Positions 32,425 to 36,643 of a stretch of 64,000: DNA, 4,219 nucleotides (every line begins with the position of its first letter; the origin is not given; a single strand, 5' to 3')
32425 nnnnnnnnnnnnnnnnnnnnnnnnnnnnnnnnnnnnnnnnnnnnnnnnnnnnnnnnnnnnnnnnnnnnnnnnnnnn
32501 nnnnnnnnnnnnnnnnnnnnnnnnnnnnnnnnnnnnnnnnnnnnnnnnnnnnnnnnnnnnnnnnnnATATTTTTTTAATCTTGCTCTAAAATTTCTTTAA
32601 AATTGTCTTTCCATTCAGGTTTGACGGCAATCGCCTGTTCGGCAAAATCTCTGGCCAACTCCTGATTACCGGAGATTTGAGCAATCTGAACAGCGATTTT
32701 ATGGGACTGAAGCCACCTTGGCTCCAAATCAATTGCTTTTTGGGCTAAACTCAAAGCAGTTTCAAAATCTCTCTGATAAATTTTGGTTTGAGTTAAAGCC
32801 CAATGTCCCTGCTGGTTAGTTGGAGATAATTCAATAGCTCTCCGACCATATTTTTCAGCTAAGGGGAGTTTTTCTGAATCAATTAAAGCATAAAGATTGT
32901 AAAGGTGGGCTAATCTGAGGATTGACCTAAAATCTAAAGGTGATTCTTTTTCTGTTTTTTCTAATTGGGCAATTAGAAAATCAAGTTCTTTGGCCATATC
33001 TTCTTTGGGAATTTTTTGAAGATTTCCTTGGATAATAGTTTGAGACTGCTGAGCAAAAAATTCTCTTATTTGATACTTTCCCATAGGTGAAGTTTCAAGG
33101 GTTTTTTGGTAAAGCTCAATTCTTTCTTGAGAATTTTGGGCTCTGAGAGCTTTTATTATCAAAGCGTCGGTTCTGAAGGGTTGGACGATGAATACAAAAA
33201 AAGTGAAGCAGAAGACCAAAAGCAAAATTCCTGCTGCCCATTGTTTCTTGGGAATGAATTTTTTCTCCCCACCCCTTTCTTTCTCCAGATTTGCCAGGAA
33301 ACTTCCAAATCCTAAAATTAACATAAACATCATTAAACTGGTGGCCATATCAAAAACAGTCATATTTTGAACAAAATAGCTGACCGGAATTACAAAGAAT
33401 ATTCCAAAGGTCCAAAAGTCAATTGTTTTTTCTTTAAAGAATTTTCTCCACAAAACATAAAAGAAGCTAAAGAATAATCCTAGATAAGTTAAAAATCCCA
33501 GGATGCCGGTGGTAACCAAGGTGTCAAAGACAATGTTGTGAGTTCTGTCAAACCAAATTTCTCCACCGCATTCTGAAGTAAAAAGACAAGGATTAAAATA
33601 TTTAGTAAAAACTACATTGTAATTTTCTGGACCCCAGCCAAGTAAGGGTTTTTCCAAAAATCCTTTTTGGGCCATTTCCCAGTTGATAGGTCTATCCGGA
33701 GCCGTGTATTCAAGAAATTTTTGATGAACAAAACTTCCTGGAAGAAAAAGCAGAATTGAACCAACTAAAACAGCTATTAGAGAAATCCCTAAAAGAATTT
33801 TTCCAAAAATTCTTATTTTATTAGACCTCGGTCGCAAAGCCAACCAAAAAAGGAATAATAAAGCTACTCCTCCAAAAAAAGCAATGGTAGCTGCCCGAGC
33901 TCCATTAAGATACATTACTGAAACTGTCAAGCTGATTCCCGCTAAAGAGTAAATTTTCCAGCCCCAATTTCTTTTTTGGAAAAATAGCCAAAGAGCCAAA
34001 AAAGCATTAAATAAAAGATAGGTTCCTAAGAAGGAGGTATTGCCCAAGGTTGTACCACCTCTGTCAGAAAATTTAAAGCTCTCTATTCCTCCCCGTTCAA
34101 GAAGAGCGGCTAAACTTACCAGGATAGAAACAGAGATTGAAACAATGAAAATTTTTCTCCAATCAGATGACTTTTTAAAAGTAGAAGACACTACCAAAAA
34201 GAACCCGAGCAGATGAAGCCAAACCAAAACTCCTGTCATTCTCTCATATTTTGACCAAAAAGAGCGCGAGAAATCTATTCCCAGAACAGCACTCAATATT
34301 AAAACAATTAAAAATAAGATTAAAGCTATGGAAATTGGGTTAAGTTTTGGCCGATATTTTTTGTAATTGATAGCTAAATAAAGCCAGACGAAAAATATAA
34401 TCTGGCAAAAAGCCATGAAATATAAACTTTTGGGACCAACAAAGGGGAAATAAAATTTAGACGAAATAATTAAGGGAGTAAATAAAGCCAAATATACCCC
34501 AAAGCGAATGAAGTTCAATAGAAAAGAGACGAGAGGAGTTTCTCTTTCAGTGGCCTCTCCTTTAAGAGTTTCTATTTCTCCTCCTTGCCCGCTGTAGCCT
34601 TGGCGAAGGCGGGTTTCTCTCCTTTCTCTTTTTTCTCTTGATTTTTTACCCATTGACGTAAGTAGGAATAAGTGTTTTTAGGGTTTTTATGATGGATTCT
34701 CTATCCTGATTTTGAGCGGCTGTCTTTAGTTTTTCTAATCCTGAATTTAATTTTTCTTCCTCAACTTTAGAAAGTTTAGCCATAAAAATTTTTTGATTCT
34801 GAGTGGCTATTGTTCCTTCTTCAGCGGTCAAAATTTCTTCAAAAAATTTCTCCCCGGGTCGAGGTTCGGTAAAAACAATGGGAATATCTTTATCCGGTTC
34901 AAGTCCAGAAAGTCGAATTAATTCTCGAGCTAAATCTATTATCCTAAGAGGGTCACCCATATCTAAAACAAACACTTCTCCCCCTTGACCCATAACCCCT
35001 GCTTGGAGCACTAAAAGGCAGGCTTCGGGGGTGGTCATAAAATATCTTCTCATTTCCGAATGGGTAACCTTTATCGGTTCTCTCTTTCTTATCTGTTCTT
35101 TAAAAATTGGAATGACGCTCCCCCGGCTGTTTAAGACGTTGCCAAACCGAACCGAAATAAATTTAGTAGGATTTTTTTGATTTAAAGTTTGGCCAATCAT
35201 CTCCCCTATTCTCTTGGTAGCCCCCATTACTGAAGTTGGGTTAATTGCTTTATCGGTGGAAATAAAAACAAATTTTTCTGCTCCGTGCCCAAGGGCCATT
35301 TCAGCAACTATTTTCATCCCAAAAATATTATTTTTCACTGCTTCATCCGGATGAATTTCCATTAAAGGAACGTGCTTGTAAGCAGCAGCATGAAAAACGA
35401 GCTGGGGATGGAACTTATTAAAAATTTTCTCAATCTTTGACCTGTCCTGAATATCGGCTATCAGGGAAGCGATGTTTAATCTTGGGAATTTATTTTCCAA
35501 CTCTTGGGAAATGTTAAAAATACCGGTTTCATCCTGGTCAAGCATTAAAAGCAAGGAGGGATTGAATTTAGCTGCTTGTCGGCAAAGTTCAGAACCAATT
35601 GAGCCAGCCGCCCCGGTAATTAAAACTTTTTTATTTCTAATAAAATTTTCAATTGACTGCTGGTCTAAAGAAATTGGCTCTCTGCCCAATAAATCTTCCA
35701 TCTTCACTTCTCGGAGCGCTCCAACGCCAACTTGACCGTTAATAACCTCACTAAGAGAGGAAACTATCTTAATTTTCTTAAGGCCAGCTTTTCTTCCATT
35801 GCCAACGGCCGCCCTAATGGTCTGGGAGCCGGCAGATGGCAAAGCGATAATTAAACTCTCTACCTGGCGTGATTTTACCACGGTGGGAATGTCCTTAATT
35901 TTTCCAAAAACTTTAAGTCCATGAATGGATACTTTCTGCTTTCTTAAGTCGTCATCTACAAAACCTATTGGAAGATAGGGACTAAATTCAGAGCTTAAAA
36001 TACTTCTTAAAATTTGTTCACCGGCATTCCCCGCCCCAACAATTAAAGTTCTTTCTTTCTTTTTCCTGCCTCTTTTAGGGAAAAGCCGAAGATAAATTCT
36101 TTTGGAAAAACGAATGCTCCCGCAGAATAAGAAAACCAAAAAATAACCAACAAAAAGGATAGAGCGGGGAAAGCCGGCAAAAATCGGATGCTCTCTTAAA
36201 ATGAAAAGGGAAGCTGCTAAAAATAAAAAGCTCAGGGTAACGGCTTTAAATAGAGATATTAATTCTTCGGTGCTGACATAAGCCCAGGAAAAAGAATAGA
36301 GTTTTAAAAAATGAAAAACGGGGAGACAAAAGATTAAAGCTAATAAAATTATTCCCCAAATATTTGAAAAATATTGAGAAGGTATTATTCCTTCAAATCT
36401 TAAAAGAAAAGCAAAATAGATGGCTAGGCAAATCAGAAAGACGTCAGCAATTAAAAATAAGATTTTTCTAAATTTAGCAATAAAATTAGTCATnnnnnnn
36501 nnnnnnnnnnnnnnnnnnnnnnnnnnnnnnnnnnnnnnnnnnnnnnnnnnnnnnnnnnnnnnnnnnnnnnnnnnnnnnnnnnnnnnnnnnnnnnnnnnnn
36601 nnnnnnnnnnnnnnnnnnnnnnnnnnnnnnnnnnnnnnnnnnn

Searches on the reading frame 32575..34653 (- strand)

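Call 32: search_protein_families(library=ncbifam, proteins=[window:32575-34653:-], max_evalue=1e-10)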
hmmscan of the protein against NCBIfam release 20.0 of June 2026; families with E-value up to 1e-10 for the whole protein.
window:32575-34653:- (692 aa): 0 families

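Call 67: search_protein_families(library=pfam, proteins=[window:32575-34653:-], max_evalue=0.00001)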
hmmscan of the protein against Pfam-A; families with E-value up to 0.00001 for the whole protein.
window:32575-34653:- (692 aa): 1 family
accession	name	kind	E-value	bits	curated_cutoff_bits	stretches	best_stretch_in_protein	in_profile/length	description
PF04932.20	Wzy_C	-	6.8e-15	55.6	31.7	1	240-391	3-149/149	O-Antigen ligase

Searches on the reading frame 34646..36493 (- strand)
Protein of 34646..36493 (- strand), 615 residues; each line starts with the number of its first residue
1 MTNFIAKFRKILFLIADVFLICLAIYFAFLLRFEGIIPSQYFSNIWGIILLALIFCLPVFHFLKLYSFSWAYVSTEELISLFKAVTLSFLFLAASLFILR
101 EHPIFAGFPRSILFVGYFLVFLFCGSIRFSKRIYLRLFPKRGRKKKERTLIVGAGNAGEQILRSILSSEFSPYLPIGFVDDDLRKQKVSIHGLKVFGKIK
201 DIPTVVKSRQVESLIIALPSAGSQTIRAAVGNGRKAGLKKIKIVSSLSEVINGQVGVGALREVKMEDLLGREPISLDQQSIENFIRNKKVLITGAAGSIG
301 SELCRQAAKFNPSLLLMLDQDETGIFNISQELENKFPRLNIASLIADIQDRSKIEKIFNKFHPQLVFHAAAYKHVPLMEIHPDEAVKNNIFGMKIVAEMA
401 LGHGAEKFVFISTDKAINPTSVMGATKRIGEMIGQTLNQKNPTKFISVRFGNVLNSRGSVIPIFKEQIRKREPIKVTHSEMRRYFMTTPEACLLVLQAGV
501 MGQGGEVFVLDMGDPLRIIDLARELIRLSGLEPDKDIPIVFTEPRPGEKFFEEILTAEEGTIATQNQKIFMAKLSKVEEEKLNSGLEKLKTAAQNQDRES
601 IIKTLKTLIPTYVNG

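Call 32: search_protein_families(library=ncbifam, proteins=[window:34646-36493:-], max_evalue=1e-10)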
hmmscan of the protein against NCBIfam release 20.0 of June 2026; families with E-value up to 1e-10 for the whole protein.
window:34646-36493:- (615 aa): 7 families
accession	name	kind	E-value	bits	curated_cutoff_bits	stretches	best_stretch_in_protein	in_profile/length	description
TIGR03589.1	PseB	equivalog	2.6e-48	164.6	407.75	1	285-573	2-280/324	UDP-N-acetylglucosamine 4,6-dehydratase (inverting)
TIGR04130.1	FnlA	equivalog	3.4e-39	134.7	730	1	286-564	3-274/337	UDP-N-acetylglucosamine 4,6-dehydratase/5-epimerase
TIGR03025.1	EPS_sugtrans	subfamily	7.5e-26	91.3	295.55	1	16-265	2-242/445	exopolysaccharide biosynthesis polyprenyl glycosylphosphotransferase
TIGR03023.1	WcaJ_sugtrans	equivalog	1.9e-24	86.8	410.75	1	16-255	2-237/453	undecaprenyl-phosphate glucose phosphotransferase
TIGR01214.1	rmlD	equivalog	2.8e-16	59.5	224.05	1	289-476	1-175/285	dTDP-4-dehydrorhamnose reductase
TIGR01179.1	galE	equivalog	3.8e-14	52.3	262.3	1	289-451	1-174/332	UDP-glucose 4-epimerase GalE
TIGR03022.1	WbaP_sugtrans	subfamily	7.1e-14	51.9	403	1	14-257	2-235/456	undecaprenyl-phosphate galactose phosphotransferase WbaP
